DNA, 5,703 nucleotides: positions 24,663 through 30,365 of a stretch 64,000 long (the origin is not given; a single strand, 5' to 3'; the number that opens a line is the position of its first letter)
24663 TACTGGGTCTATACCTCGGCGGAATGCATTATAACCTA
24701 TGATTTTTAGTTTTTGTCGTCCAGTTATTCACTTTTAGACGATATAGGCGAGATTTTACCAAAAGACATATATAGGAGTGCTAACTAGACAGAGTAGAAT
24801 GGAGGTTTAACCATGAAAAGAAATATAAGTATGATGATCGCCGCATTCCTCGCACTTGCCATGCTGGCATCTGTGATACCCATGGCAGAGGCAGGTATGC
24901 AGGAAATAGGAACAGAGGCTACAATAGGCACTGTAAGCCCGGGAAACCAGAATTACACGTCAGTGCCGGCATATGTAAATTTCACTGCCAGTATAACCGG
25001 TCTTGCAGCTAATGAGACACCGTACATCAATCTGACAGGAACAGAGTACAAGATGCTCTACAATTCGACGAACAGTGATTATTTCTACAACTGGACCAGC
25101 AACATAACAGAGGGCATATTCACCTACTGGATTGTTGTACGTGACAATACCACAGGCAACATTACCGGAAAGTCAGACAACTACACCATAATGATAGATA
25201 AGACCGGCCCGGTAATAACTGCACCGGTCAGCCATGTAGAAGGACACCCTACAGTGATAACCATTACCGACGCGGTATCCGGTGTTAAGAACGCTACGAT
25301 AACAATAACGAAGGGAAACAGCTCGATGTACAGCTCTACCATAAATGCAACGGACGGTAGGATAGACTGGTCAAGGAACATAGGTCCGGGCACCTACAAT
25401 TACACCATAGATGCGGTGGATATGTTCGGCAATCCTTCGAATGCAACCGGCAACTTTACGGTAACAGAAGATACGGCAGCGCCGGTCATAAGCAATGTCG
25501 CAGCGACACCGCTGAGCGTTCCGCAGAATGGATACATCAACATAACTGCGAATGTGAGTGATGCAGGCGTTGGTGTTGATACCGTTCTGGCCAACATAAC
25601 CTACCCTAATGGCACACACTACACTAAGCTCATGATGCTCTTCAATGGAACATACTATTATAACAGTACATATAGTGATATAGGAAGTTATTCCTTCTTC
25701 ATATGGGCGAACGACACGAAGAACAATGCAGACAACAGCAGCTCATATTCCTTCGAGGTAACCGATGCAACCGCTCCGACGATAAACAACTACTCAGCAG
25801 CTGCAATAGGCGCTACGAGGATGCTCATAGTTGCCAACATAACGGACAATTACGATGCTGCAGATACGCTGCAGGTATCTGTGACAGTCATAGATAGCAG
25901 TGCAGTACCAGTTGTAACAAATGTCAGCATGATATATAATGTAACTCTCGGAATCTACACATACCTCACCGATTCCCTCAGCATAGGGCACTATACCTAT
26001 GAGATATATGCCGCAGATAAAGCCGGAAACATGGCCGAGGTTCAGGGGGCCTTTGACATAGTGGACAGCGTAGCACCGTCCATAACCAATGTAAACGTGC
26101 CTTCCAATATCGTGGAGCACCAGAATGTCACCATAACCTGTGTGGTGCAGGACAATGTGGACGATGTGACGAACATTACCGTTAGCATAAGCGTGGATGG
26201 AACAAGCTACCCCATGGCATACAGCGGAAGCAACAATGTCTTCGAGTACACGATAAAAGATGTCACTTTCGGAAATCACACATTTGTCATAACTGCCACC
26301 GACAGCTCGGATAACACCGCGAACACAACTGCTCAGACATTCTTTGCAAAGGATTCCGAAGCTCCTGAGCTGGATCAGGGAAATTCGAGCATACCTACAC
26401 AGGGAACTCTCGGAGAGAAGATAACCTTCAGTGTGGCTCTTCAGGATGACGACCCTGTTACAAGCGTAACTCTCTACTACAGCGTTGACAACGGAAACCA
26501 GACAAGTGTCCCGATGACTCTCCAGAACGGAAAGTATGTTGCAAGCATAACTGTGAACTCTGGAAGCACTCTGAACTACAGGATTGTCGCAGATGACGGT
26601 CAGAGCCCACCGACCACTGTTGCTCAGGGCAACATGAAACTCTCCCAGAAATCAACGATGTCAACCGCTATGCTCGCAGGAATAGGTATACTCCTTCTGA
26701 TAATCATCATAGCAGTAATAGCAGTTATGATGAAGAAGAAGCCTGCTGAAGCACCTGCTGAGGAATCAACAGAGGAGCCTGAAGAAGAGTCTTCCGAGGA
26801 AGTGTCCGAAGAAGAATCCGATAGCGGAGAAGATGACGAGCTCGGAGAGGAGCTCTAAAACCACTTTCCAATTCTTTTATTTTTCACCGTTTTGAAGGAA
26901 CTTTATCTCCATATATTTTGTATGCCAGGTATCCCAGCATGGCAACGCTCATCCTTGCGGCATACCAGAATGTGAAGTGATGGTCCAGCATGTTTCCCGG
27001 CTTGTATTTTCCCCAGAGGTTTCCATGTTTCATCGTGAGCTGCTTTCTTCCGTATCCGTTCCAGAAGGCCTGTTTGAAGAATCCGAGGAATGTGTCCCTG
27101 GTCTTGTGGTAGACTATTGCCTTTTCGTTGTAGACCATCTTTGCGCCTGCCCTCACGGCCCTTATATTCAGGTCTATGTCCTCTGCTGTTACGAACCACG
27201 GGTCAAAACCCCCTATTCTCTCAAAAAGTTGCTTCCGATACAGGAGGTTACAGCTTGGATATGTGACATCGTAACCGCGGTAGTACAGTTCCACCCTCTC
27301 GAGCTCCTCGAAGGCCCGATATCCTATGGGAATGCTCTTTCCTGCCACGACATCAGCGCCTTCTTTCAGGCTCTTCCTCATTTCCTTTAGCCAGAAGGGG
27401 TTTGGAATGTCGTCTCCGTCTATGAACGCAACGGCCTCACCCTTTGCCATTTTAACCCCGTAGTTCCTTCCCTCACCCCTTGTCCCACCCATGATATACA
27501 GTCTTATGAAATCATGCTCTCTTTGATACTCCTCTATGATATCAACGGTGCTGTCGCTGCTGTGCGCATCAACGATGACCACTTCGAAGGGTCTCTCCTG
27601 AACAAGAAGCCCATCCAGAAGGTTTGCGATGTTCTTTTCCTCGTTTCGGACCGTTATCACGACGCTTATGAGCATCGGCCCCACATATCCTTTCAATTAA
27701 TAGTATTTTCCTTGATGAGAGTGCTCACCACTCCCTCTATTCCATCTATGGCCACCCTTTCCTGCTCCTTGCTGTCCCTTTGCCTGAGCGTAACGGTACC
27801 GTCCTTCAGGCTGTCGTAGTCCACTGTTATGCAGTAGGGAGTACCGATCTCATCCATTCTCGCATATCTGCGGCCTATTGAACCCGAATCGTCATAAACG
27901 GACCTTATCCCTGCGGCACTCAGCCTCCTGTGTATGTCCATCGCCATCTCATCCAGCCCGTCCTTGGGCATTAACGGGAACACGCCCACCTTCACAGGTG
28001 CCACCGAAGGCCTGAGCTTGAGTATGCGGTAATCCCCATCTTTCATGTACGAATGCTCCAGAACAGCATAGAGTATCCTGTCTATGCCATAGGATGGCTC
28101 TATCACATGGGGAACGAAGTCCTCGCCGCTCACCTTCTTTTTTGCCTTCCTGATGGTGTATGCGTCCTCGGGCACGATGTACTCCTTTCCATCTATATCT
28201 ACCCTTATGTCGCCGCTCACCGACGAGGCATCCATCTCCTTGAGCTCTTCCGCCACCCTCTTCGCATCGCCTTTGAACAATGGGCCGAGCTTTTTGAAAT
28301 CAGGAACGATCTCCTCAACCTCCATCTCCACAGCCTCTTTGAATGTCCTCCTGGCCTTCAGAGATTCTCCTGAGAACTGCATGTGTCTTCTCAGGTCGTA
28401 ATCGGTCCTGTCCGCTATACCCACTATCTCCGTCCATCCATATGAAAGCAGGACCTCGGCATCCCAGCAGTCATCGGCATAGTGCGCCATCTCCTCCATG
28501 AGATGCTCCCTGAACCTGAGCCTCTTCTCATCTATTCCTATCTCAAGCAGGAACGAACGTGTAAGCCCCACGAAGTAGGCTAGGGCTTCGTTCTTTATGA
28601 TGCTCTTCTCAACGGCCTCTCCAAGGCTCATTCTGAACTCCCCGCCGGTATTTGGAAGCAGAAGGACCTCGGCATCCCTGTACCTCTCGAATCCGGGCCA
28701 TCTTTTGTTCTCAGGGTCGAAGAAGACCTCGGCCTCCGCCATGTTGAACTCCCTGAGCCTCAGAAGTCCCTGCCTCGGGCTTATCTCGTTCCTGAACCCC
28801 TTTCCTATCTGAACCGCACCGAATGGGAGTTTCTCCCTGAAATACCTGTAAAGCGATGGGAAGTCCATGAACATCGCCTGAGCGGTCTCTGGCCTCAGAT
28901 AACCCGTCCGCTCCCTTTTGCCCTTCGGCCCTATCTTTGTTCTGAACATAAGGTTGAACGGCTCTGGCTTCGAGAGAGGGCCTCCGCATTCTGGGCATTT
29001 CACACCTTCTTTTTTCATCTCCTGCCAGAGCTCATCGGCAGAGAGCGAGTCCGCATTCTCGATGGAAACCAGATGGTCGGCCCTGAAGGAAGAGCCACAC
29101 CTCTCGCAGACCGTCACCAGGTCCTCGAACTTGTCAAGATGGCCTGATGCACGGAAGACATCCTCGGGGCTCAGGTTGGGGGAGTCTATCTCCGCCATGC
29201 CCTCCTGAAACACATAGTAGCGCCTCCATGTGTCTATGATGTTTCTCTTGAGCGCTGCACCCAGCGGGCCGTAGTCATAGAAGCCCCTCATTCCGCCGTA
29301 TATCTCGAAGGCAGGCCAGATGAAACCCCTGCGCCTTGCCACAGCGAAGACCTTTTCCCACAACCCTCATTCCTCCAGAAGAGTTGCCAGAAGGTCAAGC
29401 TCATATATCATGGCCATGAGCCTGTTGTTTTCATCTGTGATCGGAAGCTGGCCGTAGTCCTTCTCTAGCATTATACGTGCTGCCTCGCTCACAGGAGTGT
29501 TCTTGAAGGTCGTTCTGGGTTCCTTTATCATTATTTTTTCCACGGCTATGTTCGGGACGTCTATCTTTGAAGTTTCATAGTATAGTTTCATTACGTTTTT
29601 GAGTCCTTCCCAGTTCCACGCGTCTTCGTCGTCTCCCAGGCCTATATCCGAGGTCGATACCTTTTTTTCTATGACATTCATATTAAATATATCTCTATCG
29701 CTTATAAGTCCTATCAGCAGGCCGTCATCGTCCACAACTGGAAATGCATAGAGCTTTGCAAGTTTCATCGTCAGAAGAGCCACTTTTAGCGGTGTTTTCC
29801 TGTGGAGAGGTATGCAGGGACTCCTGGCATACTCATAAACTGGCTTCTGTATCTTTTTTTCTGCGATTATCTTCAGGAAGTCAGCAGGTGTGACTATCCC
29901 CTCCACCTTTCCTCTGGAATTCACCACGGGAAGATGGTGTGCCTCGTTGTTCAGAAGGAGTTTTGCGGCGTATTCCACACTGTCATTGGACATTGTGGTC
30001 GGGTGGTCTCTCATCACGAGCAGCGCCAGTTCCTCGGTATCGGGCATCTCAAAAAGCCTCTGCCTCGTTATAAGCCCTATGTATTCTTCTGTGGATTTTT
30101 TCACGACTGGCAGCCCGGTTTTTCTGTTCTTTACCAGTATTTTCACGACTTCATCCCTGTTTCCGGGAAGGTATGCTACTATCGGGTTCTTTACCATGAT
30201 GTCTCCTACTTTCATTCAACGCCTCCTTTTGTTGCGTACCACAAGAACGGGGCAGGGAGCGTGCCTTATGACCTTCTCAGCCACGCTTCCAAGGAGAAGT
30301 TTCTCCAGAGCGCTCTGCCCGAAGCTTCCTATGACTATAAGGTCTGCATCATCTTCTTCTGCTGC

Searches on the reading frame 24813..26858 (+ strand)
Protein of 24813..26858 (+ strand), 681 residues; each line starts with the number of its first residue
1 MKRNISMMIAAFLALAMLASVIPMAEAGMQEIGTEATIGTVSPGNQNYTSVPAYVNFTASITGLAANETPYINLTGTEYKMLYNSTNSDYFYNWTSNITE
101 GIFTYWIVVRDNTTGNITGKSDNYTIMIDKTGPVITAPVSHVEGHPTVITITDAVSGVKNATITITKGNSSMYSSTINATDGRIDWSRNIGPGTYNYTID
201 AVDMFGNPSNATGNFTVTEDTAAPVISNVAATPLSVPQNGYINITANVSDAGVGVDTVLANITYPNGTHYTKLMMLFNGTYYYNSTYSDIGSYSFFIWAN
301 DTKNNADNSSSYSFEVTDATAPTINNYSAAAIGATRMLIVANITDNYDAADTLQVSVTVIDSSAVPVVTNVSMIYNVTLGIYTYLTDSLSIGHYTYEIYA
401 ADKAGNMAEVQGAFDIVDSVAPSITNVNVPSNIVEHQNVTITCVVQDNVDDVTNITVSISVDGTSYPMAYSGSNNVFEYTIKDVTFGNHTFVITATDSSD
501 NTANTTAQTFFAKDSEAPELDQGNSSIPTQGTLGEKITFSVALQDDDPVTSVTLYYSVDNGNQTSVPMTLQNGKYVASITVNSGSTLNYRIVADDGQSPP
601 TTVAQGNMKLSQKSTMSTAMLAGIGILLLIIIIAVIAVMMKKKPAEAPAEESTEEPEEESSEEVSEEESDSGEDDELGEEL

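Call 26: search_protein_families(library=pfam, proteins=[window:24813-26858:+], max_evalue=0.001)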
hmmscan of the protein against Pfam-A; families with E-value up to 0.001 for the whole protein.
window:24813-26858:+ (681 aa): 4 families
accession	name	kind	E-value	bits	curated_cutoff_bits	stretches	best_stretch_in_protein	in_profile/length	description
PF19077.6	Big_13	-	1.7e-12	48.1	27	0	344-415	20-99/102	Bacterial Ig-like domain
PF13750.12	Big_3_3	-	1.3e-10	41.6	27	0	190-228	12-50/157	Bacterial Ig-like domain (group 3)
PF11896.14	GlgE_dom_N_S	-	2e-05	25.5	25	0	518-593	10-86/179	Alpha-1,4-glucan:maltose-1-phosphate maltosyltransferase, domain N/S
PF22184.2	CBM_56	-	4.4e-05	24.1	27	1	546-590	19-63/75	Carbohydrate binding module family 56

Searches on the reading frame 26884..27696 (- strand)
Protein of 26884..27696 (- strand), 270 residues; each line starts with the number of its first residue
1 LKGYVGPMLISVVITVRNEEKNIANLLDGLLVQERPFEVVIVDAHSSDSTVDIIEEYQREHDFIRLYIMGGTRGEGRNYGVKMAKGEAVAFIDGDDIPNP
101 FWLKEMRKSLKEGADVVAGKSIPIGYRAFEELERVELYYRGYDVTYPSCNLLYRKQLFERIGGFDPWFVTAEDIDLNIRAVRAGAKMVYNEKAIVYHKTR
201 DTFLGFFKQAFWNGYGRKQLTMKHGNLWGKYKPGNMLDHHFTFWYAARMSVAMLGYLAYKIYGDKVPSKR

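Call 26: search_protein_families(library=pfam, proteins=[window:26884-27696:-], max_evalue=0.001)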
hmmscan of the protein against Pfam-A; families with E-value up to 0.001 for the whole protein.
window:26884-27696:- (270 aa): 4 families
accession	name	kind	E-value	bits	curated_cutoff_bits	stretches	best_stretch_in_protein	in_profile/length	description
PF00535.33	Glycos_transf_2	-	3.1e-25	89.5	23.3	1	11-129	1-123/168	Glycosyl transferase family 2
PF13641.12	Glyco_tranf_2_3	-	1.6e-21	77.9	27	1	10-211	3-225/230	Glycosyltransferase like family 2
PF10111.15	Glyco_tranf_2_2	-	4.2e-13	49.9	27.3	1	11-106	1-102/276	Glycosyltransferase like family 2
PF13632.12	Glyco_trans_2_3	-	1.4e-08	35.2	27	1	90-259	3-182/198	Glycosyl transferase family group 2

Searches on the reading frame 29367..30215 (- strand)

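Call 26: search_protein_families(library=pfam, proteins=[window:29367-30215:-], max_evalue=0.001)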
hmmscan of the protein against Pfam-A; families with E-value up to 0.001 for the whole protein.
window:29367-30215:- (282 aa): 1 family
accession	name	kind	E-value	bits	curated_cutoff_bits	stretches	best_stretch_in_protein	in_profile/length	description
PF00571.33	CBS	-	2.2e-41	140.4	24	4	225-280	1-56/57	CBS domain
